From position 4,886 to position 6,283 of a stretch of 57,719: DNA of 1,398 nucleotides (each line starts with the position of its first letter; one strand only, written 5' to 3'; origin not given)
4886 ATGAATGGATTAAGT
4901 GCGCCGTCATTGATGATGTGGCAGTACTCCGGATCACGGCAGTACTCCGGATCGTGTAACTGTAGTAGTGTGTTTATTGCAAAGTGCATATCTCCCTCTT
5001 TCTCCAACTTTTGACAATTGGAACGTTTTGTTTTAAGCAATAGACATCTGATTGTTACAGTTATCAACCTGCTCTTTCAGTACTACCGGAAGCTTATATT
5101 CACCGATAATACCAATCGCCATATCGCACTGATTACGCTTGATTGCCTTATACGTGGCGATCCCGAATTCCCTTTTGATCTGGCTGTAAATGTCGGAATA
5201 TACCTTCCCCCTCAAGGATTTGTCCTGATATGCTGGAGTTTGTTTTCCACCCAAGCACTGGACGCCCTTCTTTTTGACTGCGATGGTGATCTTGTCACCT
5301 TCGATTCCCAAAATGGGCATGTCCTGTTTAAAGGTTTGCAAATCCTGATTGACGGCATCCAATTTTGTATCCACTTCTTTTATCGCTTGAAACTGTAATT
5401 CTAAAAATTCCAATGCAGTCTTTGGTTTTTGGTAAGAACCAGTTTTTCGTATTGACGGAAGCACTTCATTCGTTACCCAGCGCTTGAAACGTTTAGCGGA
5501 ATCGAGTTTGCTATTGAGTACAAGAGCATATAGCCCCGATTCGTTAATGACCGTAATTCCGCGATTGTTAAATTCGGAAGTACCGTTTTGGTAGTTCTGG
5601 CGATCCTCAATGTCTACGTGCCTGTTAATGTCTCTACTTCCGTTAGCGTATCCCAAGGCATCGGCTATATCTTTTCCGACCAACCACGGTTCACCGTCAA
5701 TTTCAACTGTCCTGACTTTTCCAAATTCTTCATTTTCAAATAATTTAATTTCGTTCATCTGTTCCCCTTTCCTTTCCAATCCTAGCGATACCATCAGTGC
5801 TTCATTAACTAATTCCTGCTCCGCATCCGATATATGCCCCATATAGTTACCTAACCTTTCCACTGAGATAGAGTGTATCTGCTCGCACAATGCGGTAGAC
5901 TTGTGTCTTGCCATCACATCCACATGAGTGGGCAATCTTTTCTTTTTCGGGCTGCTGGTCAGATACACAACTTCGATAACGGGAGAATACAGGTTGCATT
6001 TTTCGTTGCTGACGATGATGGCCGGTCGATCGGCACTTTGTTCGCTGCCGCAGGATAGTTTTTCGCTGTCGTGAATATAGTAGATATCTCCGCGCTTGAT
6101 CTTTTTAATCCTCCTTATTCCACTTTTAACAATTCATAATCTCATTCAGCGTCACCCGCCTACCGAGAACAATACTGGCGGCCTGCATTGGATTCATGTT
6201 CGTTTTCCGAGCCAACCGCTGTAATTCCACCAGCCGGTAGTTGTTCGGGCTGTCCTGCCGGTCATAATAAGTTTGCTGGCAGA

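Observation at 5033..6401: MazF/PemK toxin domain with no canonical start codon, fused in frame to a Bro-N/ORF6C protein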

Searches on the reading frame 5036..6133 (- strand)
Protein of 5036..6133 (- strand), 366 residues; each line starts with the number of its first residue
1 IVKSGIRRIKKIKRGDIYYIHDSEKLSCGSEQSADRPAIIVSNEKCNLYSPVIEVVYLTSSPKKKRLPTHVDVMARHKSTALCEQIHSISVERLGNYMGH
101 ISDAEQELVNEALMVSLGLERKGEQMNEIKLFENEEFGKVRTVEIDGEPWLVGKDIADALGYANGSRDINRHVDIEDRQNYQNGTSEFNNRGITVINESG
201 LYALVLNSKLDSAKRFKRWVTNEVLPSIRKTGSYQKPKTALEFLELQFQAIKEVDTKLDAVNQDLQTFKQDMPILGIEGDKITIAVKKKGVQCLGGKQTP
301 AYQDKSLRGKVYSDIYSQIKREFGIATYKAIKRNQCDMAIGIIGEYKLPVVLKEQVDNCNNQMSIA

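Call 4: search_protein_families(library=pfam, proteins=[window:5036-6133:-], max_evalue=0.01)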
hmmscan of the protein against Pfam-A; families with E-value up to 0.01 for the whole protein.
window:5036-6133:- (366 aa): 3 families
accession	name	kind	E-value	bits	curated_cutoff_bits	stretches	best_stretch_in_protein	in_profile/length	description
PF10552.14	ORF6C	-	9.1e-35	119.5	22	1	244-356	2-114/114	ORF6C domain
PF02498.22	Bro-N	-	1.8e-26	93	25.6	1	139-226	1-96/96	BRO family, N-terminal domain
PF02452.23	PemK_toxin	-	4.2e-20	72.4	23.1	1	13-116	1-108/109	PemK-like, MazF-like toxin of type II toxin-antitoxin system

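Call 8: find_homologous_proteins(query=window:5036-6100:-)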
Query window:5036-6100:- (355 aa): 7868 proteins with E <= 0.001 among 8000 candidates; the best 120 are listed.
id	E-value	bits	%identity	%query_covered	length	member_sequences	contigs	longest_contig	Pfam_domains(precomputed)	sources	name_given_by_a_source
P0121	1.0e-172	592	100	76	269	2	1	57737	PF02498.23,PF10552.15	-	-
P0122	7.4e-166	570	84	88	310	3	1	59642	PF02498.23,PF10552.15,PF02452.24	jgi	-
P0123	9.3e-155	533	66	100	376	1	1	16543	PF02498.23,PF10552.15,PF02452.24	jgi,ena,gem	-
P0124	3.1e-133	463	61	99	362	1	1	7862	PF02498.23,PF10552.15,PF02452.24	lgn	-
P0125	1.5e-104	368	52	100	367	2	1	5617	PF10543.15,PF10552.15,PF02452.24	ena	-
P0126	5.0e-103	363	68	68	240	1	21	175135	PF02498.23,PF10552.15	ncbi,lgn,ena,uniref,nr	ncbi:ORF6C domain-containing protein [Blautia coccoides]|uniref:ORF6C domain-containing protein n=1 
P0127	1.7e-102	362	66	68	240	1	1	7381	PF02498.23,PF10552.15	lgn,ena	-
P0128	1.8e-102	362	67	68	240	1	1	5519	PF02498.23,PF10552.15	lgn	-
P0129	1.8e-102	361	67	68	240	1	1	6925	PF02498.23,PF10552.15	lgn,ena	-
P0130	4.5e-102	360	67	68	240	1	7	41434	PF02498.23,PF10552.15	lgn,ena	-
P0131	2.0e-101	358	65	70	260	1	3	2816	PF02498.23,PF10552.15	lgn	-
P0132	3.3e-101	357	66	68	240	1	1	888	PF02498.23,PF10552.15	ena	-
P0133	5.4e-101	357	66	68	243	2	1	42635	PF02498.23,PF10552.15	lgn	-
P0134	7.5e-101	356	67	68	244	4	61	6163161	PF02498.23,PF10552.15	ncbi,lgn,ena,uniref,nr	ncbi:ORF6C domain-containing protein [Blautia producta]|uniref:ORF6C domain-containing protein n=1 T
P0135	2.1e-100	355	66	67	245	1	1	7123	PF02498.23,PF10552.15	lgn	-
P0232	3.9e-85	305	59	68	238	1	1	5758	PF02498.23,PF10552.15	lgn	-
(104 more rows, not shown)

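Call 11: find_encoding_contigs(protein=P0122, flank=6000, max_places=3)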
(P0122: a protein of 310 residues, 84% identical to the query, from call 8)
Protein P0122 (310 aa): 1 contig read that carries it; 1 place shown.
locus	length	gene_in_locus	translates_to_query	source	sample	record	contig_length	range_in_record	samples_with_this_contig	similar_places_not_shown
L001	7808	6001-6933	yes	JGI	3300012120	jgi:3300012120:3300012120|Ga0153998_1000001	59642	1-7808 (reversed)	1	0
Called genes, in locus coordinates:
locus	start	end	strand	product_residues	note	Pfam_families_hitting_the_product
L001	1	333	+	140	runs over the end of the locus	-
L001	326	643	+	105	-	-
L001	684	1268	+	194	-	-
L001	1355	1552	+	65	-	-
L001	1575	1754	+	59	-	-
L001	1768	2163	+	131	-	-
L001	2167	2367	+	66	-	-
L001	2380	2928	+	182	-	-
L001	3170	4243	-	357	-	PF14657:Arm-DNA-bind_4, PF14659:Phage_int_SAM_3, PF00589:Phage_integrase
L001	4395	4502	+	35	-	-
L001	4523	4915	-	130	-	PF12844:HTH_19, PF13560:HTH_31 (weak), PF01381:HTH_3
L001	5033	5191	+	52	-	-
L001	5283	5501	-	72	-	-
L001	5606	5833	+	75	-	PF13384:HTH_23 (weak)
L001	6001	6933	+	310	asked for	PF02452:PemK_toxin, PF02498:Bro-N, PF10552:ORF6C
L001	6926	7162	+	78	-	-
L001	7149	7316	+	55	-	-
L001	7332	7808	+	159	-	?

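Call 12: find_encoding_contigs(protein=P0123, flank=6000, max_places=3)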
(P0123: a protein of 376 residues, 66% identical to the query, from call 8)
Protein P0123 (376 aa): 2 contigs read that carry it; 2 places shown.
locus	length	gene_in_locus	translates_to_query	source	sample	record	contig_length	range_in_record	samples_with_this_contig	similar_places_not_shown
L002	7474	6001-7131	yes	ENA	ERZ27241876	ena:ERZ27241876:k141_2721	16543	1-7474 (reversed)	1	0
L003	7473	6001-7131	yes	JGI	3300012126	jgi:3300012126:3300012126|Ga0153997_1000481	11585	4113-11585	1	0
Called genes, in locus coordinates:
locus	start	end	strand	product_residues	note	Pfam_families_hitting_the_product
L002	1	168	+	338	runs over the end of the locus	-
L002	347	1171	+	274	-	PF00437:T2SSE, PF27713:UCP018868 (weak)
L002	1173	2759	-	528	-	PF00239:Resolvase, PF07508:Recombinase, PF13408:Zn_ribbon_recom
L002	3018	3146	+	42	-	-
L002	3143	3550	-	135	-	PF01381:HTH_3, PF13560:HTH_31 (weak)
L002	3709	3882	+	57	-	-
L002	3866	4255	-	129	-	PF10711:DUF2513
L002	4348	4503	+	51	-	-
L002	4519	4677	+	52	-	-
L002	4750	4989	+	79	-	-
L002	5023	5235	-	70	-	-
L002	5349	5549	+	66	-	PF12844:HTH_19 (weak), PF13443:HTH_26 (weak), PF01381:HTH_3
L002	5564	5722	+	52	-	-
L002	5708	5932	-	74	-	-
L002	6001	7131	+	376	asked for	PF02452:PemK_toxin, PF02498:Bro-N, PF10552:ORF6C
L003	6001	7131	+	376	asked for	PF02452:PemK_toxin, PF02498:Bro-N, PF10552:ORF6C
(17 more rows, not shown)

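Call 13: find_encoding_contigs(protein=P0124, flank=6000, max_places=3)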
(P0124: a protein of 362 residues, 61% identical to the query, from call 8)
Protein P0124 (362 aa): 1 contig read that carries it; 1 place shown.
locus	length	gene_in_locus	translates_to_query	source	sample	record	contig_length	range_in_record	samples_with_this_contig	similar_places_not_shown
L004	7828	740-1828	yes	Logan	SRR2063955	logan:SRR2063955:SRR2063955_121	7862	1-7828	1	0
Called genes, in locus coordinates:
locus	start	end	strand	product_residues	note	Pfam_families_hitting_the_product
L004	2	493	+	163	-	?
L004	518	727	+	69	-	-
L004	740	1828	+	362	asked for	PF02452:PemK_toxin, PF02498:Bro-N, PF10552:ORF6C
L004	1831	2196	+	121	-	-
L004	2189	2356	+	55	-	-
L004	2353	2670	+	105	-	-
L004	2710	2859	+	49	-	-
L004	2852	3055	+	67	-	-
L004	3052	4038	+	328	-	PF07083:DUF1351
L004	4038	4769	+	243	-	PF04404:ERF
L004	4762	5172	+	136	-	PF00436:SSB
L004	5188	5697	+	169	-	PF02732:ERCC4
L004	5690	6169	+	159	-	PF01807:Zn_ribbon_DnaG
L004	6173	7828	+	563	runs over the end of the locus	?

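Call 14: find_encoding_contigs(protein=P0125, flank=6000, max_places=3)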
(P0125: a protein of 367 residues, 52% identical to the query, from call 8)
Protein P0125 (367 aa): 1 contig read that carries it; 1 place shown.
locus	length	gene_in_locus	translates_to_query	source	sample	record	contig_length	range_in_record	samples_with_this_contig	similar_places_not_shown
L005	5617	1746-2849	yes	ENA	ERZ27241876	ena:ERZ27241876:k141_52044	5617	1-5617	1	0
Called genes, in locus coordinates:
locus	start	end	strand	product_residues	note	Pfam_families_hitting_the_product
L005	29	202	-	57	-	PF03869:Arc (weak)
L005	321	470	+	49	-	-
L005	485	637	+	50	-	-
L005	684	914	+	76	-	-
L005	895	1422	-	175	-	-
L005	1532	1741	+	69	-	-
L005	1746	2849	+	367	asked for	PF02452:PemK_toxin, PF10543:ORF6N, PF10552:ORF6C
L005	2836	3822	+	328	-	-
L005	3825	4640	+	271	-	PF03235:GmrSD_N (faint), PF20188:DUF6551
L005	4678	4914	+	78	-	-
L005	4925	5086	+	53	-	-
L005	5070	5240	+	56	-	-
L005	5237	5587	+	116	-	-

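Call 27: search_protein_representatives(protein=window:5036-6100:-)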
Query: 355 residues. Proteins with E-value up to 0.001 (for the whole library): 35557; up to 1e-10: 17319; up to 1e-30: 710. The best 150 are listed.
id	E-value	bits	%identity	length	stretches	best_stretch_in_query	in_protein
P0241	7.4e-74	265.8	41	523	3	99-352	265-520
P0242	1.9e-66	241.4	44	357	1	1-354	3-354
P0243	4.2e-66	240.3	54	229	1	115-347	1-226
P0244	8.9e-66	239.2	51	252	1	115-353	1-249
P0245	3.8e-65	237.2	49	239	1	115-354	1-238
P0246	4.7e-65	236.8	49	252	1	116-352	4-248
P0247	7.2e-65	236.2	52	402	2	115-232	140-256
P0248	1.3e-64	235.4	48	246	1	116-354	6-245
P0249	3.5e-64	234.0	48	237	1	115-354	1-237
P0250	4.5e-64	233.6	51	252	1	115-352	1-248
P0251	2.4e-63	231.2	49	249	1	116-354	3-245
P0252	3.6e-63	230.7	62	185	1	183-354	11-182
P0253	1.2e-62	228.9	50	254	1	115-354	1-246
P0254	2.4e-62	227.9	45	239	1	115-353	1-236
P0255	4.4e-62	227.1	49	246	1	115-347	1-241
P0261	5.3e-61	223.5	56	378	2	117-225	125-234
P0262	4.1e-58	214.0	39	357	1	1-353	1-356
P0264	6.6e-56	206.8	39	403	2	91-352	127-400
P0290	1.8e-46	175.7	32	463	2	1-220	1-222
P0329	5.3e-41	157.8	43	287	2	2-111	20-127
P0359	6.4e-39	150.9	59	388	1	1-129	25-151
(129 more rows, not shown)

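Call 30: search_protein_families(library=pfam, proteins=[P0242, P0262, P0290, P0329, P0359, P0247, P0261, P0264, P0241], max_evalue=0.001)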
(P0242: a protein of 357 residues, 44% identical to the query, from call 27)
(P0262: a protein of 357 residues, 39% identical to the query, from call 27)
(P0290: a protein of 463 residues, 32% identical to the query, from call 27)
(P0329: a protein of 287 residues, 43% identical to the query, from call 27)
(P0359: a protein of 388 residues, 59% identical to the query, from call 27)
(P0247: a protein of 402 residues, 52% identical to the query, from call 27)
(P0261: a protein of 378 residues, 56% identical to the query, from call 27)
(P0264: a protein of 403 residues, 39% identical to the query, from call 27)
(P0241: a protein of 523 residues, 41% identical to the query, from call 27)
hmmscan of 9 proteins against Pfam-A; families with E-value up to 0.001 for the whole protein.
P0242 (357 aa): 3 families
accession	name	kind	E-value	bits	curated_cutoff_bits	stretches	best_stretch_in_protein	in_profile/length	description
PF10552.14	ORF6C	-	3e-33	114.6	22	1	233-345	2-114/114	ORF6C domain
PF02452.23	PemK_toxin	-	3.8e-26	91.9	23.1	1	4-106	1-109/109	PemK-like, MazF-like toxin of type II toxin-antitoxin system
PF10543.14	ORF6N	-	3.1e-17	63.1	27.8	1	129-206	3-86/86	ORF6N domain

P0262 (357 aa): 3 families
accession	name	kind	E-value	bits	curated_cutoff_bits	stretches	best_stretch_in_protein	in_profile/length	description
PF02452.23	PemK_toxin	-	2.5e-31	108.5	23.1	1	2-108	1-109/109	PemK-like, MazF-like toxin of type II toxin-antitoxin system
PF10552.14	ORF6C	-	1.1e-28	99.9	22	1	239-348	3-114/114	ORF6C domain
PF02498.22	Bro-N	-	1.2e-27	96.8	25.6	1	133-219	1-96/96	BRO family, N-terminal domain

P0290 (463 aa): 3 families
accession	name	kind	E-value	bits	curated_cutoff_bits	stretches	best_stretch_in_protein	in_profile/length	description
PF02452.23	PemK_toxin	-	5.9e-30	104.1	23.1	1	2-106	1-108/109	PemK-like, MazF-like toxin of type II toxin-antitoxin system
PF02498.22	Bro-N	-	7.4e-27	94.2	25.6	2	131-213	2-92/96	BRO family, N-terminal domain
PF10552.14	ORF6C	-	3.6e-25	88.6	22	1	360-455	17-114/114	ORF6C domain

P0329 (287 aa): 1 family
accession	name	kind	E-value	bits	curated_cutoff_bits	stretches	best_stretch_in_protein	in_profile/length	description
PF02452.23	PemK_toxin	-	1.4e-45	154.4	23.1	2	20-121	1-108/109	PemK-like, MazF-like toxin of type II toxin-antitoxin system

P0359 (388 aa): 3 families
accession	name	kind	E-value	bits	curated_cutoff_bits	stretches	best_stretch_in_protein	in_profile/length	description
PF02452.23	PemK_toxin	-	2.9e-19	69.7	23.1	1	26-128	1-109/109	PemK-like, MazF-like toxin of type II toxin-antitoxin system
PF08346.17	AntA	-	1.7e-11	45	27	1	167-228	3-64/68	AntA/AntB antirepressor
PF01381.28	HTH_3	-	5.1e-06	26.9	23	1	333-384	4-55/55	Helix-turn-helix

P0247 (402 aa): 2 families
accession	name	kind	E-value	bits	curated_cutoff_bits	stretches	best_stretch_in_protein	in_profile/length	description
PF02498.22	Bro-N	-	5.3e-56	187.7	25.6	2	154-239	2-96/96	BRO family, N-terminal domain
PF03374.19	ANT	-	9.4e-31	106.8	25.3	1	288-391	1-107/108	Phage antirepressor protein KilAC domain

P0261 (378 aa): 2 families
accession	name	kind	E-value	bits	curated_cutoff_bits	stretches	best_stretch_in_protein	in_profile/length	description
PF02498.22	Bro-N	-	4e-53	178.5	25.6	2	137-224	2-96/96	BRO family, N-terminal domain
PF03374.19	ANT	-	7.4e-16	58.9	25.3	1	270-370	1-105/108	Phage antirepressor protein KilAC domain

P0264 (403 aa): 2 families
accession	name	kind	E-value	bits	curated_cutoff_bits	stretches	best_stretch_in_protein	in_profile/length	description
PF10552.14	ORF6C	-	1.5e-27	96.2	22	1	279-393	1-114/114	ORF6C domain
PF02498.22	Bro-N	-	2.1e-27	96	25.6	2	166-260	2-96/96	BRO family, N-terminal domain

P0241 (523 aa): 2 families
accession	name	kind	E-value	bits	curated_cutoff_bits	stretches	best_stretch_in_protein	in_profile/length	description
PF02498.22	Bro-N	-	9.8e-38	129.1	25.6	1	294-380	1-96/96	BRO family, N-terminal domain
PF10552.14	ORF6C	-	5.7e-27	94.4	22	1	399-513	1-114/114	ORF6C domain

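Call 43: find_encoding_contigs(protein=P0242, flank=3000, max_places=3)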
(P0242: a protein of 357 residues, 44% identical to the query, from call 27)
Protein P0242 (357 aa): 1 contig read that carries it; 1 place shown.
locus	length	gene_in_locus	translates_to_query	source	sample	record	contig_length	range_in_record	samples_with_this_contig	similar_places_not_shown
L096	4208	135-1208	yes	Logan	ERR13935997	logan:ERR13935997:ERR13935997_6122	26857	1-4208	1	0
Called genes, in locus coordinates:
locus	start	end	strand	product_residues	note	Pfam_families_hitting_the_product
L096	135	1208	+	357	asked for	PF02452:PemK_toxin, PF10543:ORF6N, PF10552:ORF6C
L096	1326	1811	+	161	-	PF05565:Sipho_Gp157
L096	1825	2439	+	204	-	-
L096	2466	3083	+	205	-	-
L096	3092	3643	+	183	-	PF02732:ERCC4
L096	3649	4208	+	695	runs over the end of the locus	PF09250:Prim-Pol, PF08708:PriCT_1, PF05272:VapE-like_dom, PF19263:DUF5906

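Call 45: find_encoding_contigs(protein=P0262, flank=3000, max_places=2)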
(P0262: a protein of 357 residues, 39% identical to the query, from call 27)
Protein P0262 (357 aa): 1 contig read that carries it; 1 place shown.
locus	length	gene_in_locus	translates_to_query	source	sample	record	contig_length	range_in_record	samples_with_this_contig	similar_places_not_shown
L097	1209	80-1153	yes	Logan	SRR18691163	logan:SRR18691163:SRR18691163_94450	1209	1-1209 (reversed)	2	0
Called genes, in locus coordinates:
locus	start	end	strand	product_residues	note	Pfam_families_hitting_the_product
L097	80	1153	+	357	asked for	PF02452:PemK_toxin, PF02498:Bro-N, PF10552:ORF6C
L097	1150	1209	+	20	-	?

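Call 46: find_encoding_contigs(protein=P0359, flank=3000, max_places=2)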
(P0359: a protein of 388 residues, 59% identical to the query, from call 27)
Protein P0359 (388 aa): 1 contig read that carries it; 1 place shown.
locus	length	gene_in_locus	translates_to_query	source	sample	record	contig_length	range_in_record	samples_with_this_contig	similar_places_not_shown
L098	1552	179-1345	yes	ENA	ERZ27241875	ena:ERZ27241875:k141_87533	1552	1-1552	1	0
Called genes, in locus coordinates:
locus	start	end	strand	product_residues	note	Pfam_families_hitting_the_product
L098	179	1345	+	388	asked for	PF02452:PemK_toxin, PF08346:AntA, PF01381:HTH_3 (weak)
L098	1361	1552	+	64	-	?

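Call 47: find_encoding_contigs(protein=P0290, flank=3000, max_places=2)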
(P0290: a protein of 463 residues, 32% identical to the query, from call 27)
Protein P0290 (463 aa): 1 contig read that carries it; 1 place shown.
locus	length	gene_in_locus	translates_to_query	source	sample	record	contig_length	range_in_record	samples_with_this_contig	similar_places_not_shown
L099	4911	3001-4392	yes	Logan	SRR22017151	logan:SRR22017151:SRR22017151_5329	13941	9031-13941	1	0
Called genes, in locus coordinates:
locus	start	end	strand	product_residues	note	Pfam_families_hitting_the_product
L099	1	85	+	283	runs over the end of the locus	PF10546:P63C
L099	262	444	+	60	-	-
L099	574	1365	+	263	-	PF10547:P22_AR_N, PF10552:ORF6C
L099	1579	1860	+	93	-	PF01844:HNH, PF14279:HNH_5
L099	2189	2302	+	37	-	-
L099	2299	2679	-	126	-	PF12844:HTH_19, PF13560:HTH_31 (weak), PF01381:HTH_3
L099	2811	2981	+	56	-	-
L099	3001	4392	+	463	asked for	PF02452:PemK_toxin, PF02498:Bro-N, PF10552:ORF6C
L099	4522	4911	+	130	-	?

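Call 55: search_protein_families(library=phrogs, proteins=[window:5036-6100:-, L001:5606-5830:+], max_evalue=0.001)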
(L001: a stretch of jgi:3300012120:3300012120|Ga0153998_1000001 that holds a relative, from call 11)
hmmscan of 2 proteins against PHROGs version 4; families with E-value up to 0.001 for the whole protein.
window:5036-6100:- (355 aa): 15 families
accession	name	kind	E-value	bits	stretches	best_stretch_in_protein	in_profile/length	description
phrog_463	-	transcription regulation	2.4e-82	277.2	1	115-354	2-247/250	anti-repressor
phrog_130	-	transcription regulation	1.6e-50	173.5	1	109-249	151-291/480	anti-repressor Ant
phrog_2899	-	transcription regulation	3.1e-42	146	1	115-252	4-143/263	anti-repressor Ant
phrog_373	-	transcription regulation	6.1e-34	118.9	1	99-351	60-325/373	anti-repressor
phrog_7940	-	unknown function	2.1e-33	117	1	115-227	1-111/252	-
phrog_245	-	transcription regulation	4.9e-31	109.4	1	121-334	46-203/319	anti-repressor Ant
phrog_2593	-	transcription regulation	1.1e-29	105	1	111-235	12-146/255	anti-repressor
phrog_1936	-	moron, auxiliary metabolic gene and host takeover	2.9e-29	103.2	1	1-119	9-132/188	MazF-like growth inhibitor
phrog_2977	-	transcription regulation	2e-26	93.5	1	109-200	55-148/150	anti-repressor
phrog_2011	-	transcription regulation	4.9e-26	93.1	1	119-246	2-139/275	anti-repressor Ant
phrog_5060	-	transcription regulation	1.1e-25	92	1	128-305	16-198/224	anti-repressor Ant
phrog_25722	-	unknown function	3.6e-22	79.8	1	116-227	2-112/150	-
phrog_9976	-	transcription regulation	1.2e-20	75.1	1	128-224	10-107/188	anti-repressor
phrog_4608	-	transcription regulation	4.8e-08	34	1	163-254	63-150/268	anti-repressor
phrog_2127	-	transcription regulation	2.5e-07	31.8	0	298-329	152-183/313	anti-repressor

L001:5606-5830:+ (75 aa): 1 family
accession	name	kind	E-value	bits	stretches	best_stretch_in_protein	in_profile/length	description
phrog_989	-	unknown function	4.1e-19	69.1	1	15-71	5-61/70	-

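Call 74: predict_structure(alignment_id=A4)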
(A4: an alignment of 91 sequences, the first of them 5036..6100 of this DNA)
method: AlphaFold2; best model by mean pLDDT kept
length: 355 residues; sequences in the alignment: 91
mean_pLDDT: 76.4   pTM: 0.34
mean pLDDT of the five models: 76.4, 73.9, 73.9, 70.8, 65.8
residues with pLDDT >= 90: 56; 70-90: 204; 50-70: 70; < 50: 25
segments of 3 or more residues with pLDDT < 50: 112-122, 172-179
pLDDT, mean of each block of 10 residues (from residue 1): 90 58 80 76 88 77 82 85 90 89 79 41 53 59 74 79 78 47 73 72 70 66 65 75 81 74 73 91 88 90 91 84 85 91 89 55
secondary structure, 60 per line:
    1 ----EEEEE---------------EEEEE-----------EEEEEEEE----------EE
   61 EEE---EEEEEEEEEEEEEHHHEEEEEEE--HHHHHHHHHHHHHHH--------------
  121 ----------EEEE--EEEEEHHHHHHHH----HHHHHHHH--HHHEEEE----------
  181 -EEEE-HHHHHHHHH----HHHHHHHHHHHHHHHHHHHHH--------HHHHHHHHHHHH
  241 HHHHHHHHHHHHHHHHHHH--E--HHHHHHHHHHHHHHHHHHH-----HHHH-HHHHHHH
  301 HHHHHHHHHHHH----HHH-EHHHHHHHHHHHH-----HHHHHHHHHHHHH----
elements in order: E5-9 E25-29 E41-48 E59-63 E67-79 E83-89 H92-106 E131-134 E137-141 H142-149 H154-161 E167-170 E182-185 H187-195 H200-220 H229-259 H265-283 H289-292 H294-312 H322-333 H339-351
